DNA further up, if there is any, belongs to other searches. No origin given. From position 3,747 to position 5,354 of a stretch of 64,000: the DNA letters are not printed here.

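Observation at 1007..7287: Composite Rieske oxygenase + dual GcvT-family aminomethyltransferase + MTHFR_C + MetF locus: putative THF-dependent demethylation module of unknown substrate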

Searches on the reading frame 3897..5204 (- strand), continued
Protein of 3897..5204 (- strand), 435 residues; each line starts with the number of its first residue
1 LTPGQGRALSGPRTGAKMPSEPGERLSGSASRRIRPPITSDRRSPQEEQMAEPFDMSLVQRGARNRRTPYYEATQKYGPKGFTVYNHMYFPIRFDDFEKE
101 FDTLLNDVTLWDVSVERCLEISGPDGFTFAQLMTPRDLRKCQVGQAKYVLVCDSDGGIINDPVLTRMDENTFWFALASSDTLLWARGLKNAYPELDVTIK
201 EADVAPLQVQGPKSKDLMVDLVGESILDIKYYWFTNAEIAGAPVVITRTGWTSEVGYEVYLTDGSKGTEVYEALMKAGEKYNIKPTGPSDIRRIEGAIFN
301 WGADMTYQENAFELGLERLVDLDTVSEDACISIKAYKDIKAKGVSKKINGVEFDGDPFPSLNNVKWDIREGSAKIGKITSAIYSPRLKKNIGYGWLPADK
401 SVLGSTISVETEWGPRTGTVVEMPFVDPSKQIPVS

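Call 63: get_annotated_region(hit=H40, flank=6000)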
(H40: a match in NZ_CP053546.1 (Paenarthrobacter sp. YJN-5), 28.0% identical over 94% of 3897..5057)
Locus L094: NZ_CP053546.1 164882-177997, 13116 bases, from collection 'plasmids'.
description: Paenarthrobacter sp. YJN-5 plasmid pYJN5-2, complete sequence
organism: Paenarthrobacter sp. YJN-5 (NCBI taxid 2735316)
taxonomy: Bacteria; Actinomycetota; Actinomycetes; Micrococcales; Micrococcaceae; Paenarthrobacter; Paenarthrobacter sp. YJN-5
host: -; source: cell culture,soil; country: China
typing (MOB-suite, as given by PLSDB): conjugative; relaxase MOBP; mating-pair formation MPF_T
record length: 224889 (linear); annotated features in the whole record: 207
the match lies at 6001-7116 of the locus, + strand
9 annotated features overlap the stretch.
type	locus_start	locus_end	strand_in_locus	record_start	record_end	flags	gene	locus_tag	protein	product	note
CDS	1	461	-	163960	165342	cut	-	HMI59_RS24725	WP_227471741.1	permease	-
CDS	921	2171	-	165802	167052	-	-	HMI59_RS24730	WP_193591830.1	IS256 family transposase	-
CDS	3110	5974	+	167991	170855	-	gcvP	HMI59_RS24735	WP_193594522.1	aminomethyl-transferring glycine dehydrogenase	GO:0019464 - glycine decarboxylation via glycine cleavage system [Evidence IEA]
CDS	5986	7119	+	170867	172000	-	gcvT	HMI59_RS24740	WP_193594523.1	glycine cleavage system aminomethyltransferase GcvT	GO:0019464 - glycine decarboxylation via glycine cleavage system [Evidence IEA]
CDS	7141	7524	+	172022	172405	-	gcvH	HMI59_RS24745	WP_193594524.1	glycine cleavage system protein GcvH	GO:0019464 - glycine decarboxylation via glycine cleavage system [Evidence IEA]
CDS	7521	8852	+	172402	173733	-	glyA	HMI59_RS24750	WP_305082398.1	serine hydroxymethyltransferase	GO:0019264 - glycine biosynthetic process from serine [Evidence IEA]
CDS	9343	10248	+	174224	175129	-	pdxS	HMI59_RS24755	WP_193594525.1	pyridoxal 5'-phosphate synthase lyase subunit PdxS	GO:0042823 - pyridoxal phosphate biosynthetic process [Evidence IEA]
CDS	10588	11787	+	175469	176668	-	-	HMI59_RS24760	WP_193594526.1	aminotransferase class I/II-fold pyridoxal phosphate-dependent enzyme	GO:0009058 - biosynthetic process [Evidence IEA]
CDS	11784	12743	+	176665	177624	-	-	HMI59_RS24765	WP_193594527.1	D-glycerate dehydrogenase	-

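Call 68: find_homologous_proteins(query=P0242, max_evalue=1e-30)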
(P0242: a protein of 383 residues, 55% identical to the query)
Query P0242 (383 aa): 8000 proteins with E <= 1e-30 among 8000 candidates; the best 120 are listed.
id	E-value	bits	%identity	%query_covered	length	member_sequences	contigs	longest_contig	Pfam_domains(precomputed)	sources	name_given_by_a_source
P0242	1.2e-259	879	100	100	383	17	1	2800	PF01571.27,PF08669.18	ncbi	-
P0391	9.2e-248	840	95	100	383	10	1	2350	PF01571.27,PF08669.18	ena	-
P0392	2.3e-222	756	85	100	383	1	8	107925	PF01571.27,PF08669.18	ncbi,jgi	jgi:aminomethyltransferase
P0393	1.7e-220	750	85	100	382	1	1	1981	PF01571.27,PF08669.18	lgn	-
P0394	2.8e-218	743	84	100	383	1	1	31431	PF01571.27,PF08669.18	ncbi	-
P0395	5.5e-218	742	84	100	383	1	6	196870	PF01571.27,PF08669.18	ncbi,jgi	jgi:aminomethyltransferase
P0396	2.8e-213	726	81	100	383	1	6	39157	PF01571.27,PF08669.18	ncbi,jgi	-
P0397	2.5e-212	723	81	100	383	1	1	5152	PF01571.27,PF08669.18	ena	-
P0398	7.4e-212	721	80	100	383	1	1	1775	PF01571.27,PF08669.18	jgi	jgi:aminomethyltransferase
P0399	1.0e-211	721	80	100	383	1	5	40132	PF01571.27,PF08669.18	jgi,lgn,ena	-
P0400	2.2e-211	720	79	100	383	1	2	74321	PF01571.27,PF08669.18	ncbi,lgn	ncbi:MAG: glycine cleavage T C-terminal barrel domain-containing protein [Gemmatimonadota bacterium]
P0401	2.6e-211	720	80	100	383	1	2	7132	PF01571.27,PF08669.18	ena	-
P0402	2.7e-211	720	80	100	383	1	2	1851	PF01571.27,PF08669.18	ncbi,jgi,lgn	jgi:aminomethyltransferase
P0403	3.4e-211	719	81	100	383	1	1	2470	PF01571.27,PF08669.18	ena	-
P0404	4.2e-211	719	81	100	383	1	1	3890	PF01571.27,PF08669.18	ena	-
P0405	4.6e-211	719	79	100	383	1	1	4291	PF01571.27,PF08669.18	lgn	-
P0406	6.1e-211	718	81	100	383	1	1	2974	PF01571.27,PF08669.18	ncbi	-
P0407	9.1e-211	718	79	100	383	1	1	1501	PF01571.27,PF08669.18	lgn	-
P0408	9.4e-211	718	80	100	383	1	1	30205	PF01571.27,PF08669.18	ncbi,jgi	jgi:aminomethyltransferase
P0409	1.1e-210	718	81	100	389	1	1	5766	PF01571.27,PF08669.18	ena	-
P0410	2.3e-210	717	80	100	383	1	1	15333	PF01571.27,PF08669.18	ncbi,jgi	jgi:aminomethyltransferase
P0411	3.3e-210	716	80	100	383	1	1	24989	PF01571.27,PF08669.18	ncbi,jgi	jgi:aminomethyltransferase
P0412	4.4e-210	716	80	100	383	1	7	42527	PF01571.27,PF08669.18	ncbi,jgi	jgi:aminomethyltransferase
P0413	1.1e-209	714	80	99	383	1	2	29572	PF01571.27,PF08669.18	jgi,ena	-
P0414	1.4e-209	714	80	100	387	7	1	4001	PF01571.27,PF08669.18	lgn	-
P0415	3.1e-209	713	80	100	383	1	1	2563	PF01571.27,PF08669.18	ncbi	-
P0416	5.8e-209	712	80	100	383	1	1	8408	PF01571.27,PF08669.18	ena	-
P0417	9.6e-209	711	80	100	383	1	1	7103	PF01571.27,PF08669.18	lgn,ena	-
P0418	1.2e-208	711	80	100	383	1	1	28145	PF01571.27,PF08669.18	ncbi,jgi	jgi:aminomethyltransferase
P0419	1.5e-208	711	79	100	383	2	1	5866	PF01571.27,PF08669.18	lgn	-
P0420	1.8e-208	710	80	100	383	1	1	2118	PF01571.27,PF08669.18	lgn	-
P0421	5.6e-208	709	81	100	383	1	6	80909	PF01571.27,PF08669.18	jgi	jgi:glycine cleavage system aminomethyltransferase T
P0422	7.1e-208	708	80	98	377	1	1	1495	PF01571.27,PF08669.18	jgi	jgi:aminomethyltransferase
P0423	1.0e-207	708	79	98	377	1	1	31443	PF01571.27,PF08669.18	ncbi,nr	ncbi:MAG: glycine cleavage system protein T [Gemmatimonadetes bacterium]|nr:glycine cleavage system 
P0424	2.5e-207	707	78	100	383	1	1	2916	PF01571.27,PF08669.18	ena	-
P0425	5.8e-207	705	80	100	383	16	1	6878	PF01571.27,PF08669.18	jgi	jgi:aminomethyltransferase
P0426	9.3e-207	705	78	99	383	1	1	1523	PF01571.27,PF08669.18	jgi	jgi:glycine cleavage system T protein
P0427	1.1e-206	704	79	99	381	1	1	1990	PF01571.27,PF08669.18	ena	-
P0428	2.3e-206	703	79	100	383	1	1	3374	PF01571.27,PF08669.18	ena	-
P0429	7.3e-206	702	80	100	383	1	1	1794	PF01571.27,PF08669.18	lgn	-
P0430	6.5e-205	699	80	100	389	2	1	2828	PF01571.27,PF08669.18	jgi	jgi:aminomethyltransferase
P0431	3.0e-204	696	79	99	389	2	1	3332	PF01571.27,PF08669.18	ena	-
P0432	8.8e-204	695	78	100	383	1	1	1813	PF01571.27,PF08669.18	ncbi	-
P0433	8.0e-203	692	80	100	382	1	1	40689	PF01571.27,PF08669.18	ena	-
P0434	1.3e-202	691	78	100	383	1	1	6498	PF01571.27,PF08669.18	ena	-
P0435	1.9e-202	690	77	99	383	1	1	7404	PF01571.27,PF08669.18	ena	-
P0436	2.0e-202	690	79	100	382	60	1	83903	PF01571.27,PF08669.18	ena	-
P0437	3.1e-202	690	78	99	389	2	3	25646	PF01571.27,PF08669.18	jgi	jgi:aminomethyltransferase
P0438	3.4e-202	690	80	100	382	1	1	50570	PF01571.27,PF08669.18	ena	-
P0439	4.9e-202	689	79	99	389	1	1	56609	PF01571.27,PF08669.18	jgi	jgi:aminomethyltransferase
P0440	5.3e-202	689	78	100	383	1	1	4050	PF01571.27,PF08669.18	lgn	-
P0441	8.5e-202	688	80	100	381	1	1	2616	PF01571.27,PF08669.18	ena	-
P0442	1.3e-201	688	79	100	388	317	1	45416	PF01571.27,PF08669.18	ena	-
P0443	3.0e-201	687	78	100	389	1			PF01571.27,PF08669.18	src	-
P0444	4.7e-201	686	76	99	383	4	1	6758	PF01571.27,PF08669.18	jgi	jgi:aminomethyltransferase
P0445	5.1e-201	686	79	100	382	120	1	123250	PF01571.27,PF08669.18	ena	-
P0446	5.9e-201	686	77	99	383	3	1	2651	PF01571.27,PF08669.18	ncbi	-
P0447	1.2e-200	685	78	100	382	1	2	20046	PF01571.27,PF08669.18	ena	-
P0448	2.4e-200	684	77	100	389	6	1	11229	PF01571.27,PF08669.18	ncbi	-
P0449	3.6e-200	683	78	100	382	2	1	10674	PF01571.27,PF08669.18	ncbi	-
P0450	1.0e-199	681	76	100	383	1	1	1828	PF01571.27,PF08669.18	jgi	-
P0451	1.5e-199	681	77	99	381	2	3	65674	PF01571.27,PF08669.18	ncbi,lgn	-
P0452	7.4e-199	679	77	100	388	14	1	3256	PF01571.27,PF08669.18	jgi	-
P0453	7.7e-199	679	77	99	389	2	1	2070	PF01571.27,PF08669.18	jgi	jgi:aminomethyltransferase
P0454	1.0e-198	678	77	100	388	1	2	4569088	PF01571.27,PF08669.18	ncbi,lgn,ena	-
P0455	1.0e-198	678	77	100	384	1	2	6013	PF01571.27,PF08669.18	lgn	-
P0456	1.1e-198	678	77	99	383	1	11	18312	PF01571.27,PF08669.18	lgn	-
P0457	6.6e-198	676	76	99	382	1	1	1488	PF01571.27,PF08669.18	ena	-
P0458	9.2e-198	675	77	100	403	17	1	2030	PF01571.27,PF08669.18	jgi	jgi:glycine cleavage system T protein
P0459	2.6e-197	674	75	100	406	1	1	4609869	PF01571.27,PF08669.18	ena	-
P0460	3.2e-197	673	76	99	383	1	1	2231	PF01571.27,PF08669.18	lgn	-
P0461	5.5e-197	673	77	99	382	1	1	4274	PF01571.27,PF08669.18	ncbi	-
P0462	5.8e-197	672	77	99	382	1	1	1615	PF01571.27,PF08669.18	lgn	-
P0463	9.2e-197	672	76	99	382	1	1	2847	PF01571.27,PF08669.18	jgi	-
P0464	1.0e-196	672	76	99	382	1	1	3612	PF01571.27,PF08669.18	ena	-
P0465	1.1e-196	672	77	100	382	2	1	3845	PF01571.27,PF08669.18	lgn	-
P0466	1.8e-196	671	77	99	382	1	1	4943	PF01571.27,PF08669.18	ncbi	-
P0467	1.8e-196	671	77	99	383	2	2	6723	PF01571.27,PF08669.18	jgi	jgi:aminomethyltransferase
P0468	2.5e-196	670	77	99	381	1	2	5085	PF01571.27,PF08669.18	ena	-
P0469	2.9e-196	670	77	99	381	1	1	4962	PF01571.27,PF08669.18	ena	-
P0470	3.4e-196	670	76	99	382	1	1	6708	PF01571.27,PF08669.18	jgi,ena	-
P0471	4.1e-196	670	77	99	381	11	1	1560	PF01571.27,PF08669.18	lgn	-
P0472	5.8e-196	669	74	100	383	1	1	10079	PF01571.27,PF08669.18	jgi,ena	-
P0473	5.9e-196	669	75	100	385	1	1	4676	PF01571.27,PF08669.18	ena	-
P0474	6.9e-196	669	75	99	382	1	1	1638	PF01571.27,PF08669.18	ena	-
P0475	7.4e-196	669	75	99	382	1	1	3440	PF01571.27,PF08669.18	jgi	-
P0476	8.4e-196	669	76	99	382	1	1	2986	PF01571.27,PF08669.18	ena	-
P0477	1.0e-195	668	76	99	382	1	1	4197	PF01571.27,PF08669.18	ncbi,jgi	-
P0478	1.2e-195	668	75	99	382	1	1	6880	PF01571.27,PF08669.18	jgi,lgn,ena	-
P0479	1.4e-195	668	76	99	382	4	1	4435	PF01571.27,PF08669.18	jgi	jgi:aminomethyltransferase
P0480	1.9e-195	667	76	99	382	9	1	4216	PF01571.27,PF08669.18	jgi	jgi:aminomethyltransferase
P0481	2.1e-195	667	76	99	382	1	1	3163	PF01571.27,PF08669.18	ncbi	-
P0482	2.5e-195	667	75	99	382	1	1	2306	PF01571.27,PF08669.18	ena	-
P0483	3.2e-195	667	75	99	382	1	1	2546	PF01571.27,PF08669.18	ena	-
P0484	3.4e-195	667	76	99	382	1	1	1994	PF01571.27,PF08669.18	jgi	-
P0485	3.5e-195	667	75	99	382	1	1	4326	PF01571.27,PF08669.18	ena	-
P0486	3.9e-195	666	76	99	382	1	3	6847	PF01571.27,PF08669.18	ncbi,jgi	jgi:aminomethyltransferase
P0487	4.4e-195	666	75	99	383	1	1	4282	PF01571.27,PF08669.18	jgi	jgi:glycine cleavage system T protein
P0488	4.5e-195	666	75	100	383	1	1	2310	PF01571.27,PF08669.18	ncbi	-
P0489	4.6e-195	666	74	100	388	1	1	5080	PF01571.27,PF08669.18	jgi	jgi:aminomethyltransferase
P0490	5.0e-195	666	75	99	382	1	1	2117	PF01571.27,PF08669.18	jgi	-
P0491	5.3e-195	666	77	100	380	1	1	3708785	PF01571.27,PF08669.18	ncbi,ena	-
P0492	1.0e-194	665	76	100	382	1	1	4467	PF01571.27,PF08669.18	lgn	-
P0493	1.1e-194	665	74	100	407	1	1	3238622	PF01571.27,PF08669.18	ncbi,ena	-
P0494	1.4e-194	665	74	100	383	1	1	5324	PF01571.27,PF08669.18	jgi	-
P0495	2.8e-194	664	74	99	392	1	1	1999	PF01571.27,PF08669.18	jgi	jgi:aminomethyltransferase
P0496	2.9e-194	664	75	99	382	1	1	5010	PF01571.27,PF08669.18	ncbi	ncbi:MAG: glycine cleavage T C-terminal barrel domain-containing protein [Acidobacteriota bacterium]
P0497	2.9e-194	664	75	99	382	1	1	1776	PF01571.27,PF08669.18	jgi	-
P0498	3.5e-194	663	75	99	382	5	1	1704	PF01571.27,PF08669.18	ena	-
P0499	3.6e-194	663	74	100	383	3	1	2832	PF01571.27,PF08669.18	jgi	jgi:aminomethyltransferase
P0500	4.7e-194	663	75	100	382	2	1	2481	PF01571.27,PF08669.18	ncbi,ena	-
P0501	6.7e-194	662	74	100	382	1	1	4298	PF01571.27,PF08669.18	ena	-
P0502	8.0e-194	662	73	100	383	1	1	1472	PF01571.27,PF08669.18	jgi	-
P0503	2.0e-193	661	73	100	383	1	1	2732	PF01571.27,PF08669.18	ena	-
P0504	2.7e-193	660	72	100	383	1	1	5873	PF01571.27,PF08669.18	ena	-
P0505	3.4e-193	660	84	90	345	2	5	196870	PF01571.27,PF08669.18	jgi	jgi:aminomethyltransferase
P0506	5.3e-193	659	75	99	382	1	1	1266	PF01571.27,PF08669.18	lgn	-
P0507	5.8e-193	659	75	100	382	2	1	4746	PF01571.27,PF08669.18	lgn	-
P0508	8.0e-193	659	76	100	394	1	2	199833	PF01571.27,PF08669.18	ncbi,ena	-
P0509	8.6e-193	659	74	100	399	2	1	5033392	PF01571.27,PF08669.18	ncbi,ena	-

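Call 69: find_encoding_contigs(protein=P0454, flank=9000, max_places=2)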
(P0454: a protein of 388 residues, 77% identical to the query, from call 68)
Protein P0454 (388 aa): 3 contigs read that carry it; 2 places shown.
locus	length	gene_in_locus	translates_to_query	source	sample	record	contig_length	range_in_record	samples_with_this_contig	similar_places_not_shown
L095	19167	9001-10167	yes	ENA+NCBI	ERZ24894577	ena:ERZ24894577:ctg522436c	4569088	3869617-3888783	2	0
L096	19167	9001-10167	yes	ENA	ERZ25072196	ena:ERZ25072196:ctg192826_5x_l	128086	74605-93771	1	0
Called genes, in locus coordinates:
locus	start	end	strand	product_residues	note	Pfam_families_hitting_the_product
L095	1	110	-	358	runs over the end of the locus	-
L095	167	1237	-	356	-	PF00144:Beta-lactamase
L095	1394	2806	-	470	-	PF11199:DUF2891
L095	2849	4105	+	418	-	PF01571:GCV_T, PF08669:GCV_T_C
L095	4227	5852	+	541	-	PF00890:FAD_binding_2 (faint), PF01266:DAO (weak), PF01593:Amino_oxidase, PF01946:Thi4 (faint), PF12831:FAD_oxidored (weak), PF13450:NAD_binding_8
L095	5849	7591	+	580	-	PF07992:Pyr_redox_2 (faint), PF01266:DAO (faint), PF13450:NAD_binding_8, PF01593:Amino_oxidase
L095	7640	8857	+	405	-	PF17170:DUF5128 (weak)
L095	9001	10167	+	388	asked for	PF01571:GCV_T, PF08669:GCV_T_C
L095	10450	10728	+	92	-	-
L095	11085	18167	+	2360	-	-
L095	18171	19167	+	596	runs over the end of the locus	PF02310:B12-binding, PF04055:Radical_SAM, PF13282:DUF4070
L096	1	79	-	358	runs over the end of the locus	-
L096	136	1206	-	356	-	PF00144:Beta-lactamase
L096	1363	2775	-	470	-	PF11199:DUF2891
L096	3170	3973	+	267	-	PF01571:GCV_T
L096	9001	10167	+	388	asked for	PF01571:GCV_T, PF08669:GCV_T_C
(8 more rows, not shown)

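Call 70: find_encoding_contigs(protein=P0491, flank=9000, max_places=2)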
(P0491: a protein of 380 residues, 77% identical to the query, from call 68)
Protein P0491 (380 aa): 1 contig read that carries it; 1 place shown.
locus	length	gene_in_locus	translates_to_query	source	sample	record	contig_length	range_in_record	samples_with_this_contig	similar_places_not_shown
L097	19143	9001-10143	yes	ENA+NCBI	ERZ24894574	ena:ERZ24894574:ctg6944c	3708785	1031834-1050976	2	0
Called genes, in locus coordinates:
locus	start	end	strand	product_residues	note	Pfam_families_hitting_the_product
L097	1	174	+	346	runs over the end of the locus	PF00665:rve, PF13683:rve_3 (faint)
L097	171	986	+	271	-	PF01695:IstB_IS21, PF13481:AAA_25 (weak), PF20720:nSTAND3 (weak)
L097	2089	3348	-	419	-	PF01548:DEDD_Tnp_IS110, PF02371:Transposase_20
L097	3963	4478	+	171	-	PF00300:His_Phos_1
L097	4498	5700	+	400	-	PF01571:GCV_T, PF08669:GCV_T_C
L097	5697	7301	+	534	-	PF00890:FAD_binding_2 (faint), PF01266:DAO (weak), PF01593:Amino_oxidase, PF13450:NAD_binding_8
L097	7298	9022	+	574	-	PF07992:Pyr_redox_2 (faint), PF01266:DAO (faint), PF13450:NAD_binding_8, PF01593:Amino_oxidase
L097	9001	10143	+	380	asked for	PF01571:GCV_T, PF08669:GCV_T_C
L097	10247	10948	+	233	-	PF06778:Chlor_dismutase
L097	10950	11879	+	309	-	PF02602:HEM4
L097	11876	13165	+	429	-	PF00202:Aminotran_3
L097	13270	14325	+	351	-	PF01208:URO-D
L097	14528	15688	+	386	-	PF00762:Ferrochelatase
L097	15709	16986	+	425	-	-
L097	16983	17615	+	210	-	-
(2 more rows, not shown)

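Call 71: find_encoding_contigs(protein=P0395, flank=9000, max_places=2)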
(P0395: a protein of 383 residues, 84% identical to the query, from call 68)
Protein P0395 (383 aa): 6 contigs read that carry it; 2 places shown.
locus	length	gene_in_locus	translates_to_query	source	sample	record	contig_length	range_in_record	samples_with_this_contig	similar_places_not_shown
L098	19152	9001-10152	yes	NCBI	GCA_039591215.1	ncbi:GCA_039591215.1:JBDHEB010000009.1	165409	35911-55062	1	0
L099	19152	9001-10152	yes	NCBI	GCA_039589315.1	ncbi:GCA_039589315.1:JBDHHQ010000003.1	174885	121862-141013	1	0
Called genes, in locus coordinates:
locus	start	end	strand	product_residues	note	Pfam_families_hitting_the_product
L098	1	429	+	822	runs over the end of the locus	PF00749:tRNA-synt_1c, PF03950:tRNA-synt_1c_C, PF20974:tRNA-synt_1c_C2, PF02637:GatB_Yqey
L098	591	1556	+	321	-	PF04055:Radical_SAM (weak)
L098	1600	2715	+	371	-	PF04055:Radical_SAM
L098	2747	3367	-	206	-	PF01927:Mut7-C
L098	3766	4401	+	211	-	PF01210:NAD_Gly3P_dh_N (faint), PF03807:F420_oxidored, PF07991:KARI_N (weak)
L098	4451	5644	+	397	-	PF01571:GCV_T, PF08669:GCV_T_C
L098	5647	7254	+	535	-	PF00890:FAD_binding_2 (faint), PF01266:DAO (weak), PF01593:Amino_oxidase, PF01946:Thi4 (faint), PF07992:Pyr_redox_2 (faint), PF13450:NAD_binding_8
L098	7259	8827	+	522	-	PF00070:Pyr_redox (faint), PF00890:FAD_binding_2 (faint), PF01266:DAO, PF01593:Amino_oxidase, PF01946:Thi4 (weak), PF03486:HI0933_like (faint), PF12831:FAD_oxidored, PF13450:NAD_binding_8, +1 more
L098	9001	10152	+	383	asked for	PF01571:GCV_T, PF08669:GCV_T_C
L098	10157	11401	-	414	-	PF00069:Pkinase, PF01636:APH (faint), PF07714:PK_Tyr_Ser-Thr, PF03109:ABC1 (weak)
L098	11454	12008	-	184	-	PF00326:Peptidase_S9 (faint)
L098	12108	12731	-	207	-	PF26770:DUF8251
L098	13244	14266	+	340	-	PF03069:FmdA_AmdA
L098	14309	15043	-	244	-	-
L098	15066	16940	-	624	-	PF01019:G_glu_transpept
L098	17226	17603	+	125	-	-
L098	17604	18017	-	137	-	PF01575:MaoC_dehydratas, PF13452:FAS1_DH_region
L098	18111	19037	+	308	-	PF13483:Lactamase_B_3, PF12706:Lactamase_B_2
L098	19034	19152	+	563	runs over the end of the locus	PF03571:Peptidase_M49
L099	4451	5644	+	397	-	PF01571:GCV_T, PF08669:GCV_T_C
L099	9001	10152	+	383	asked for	PF01571:GCV_T, PF08669:GCV_T_C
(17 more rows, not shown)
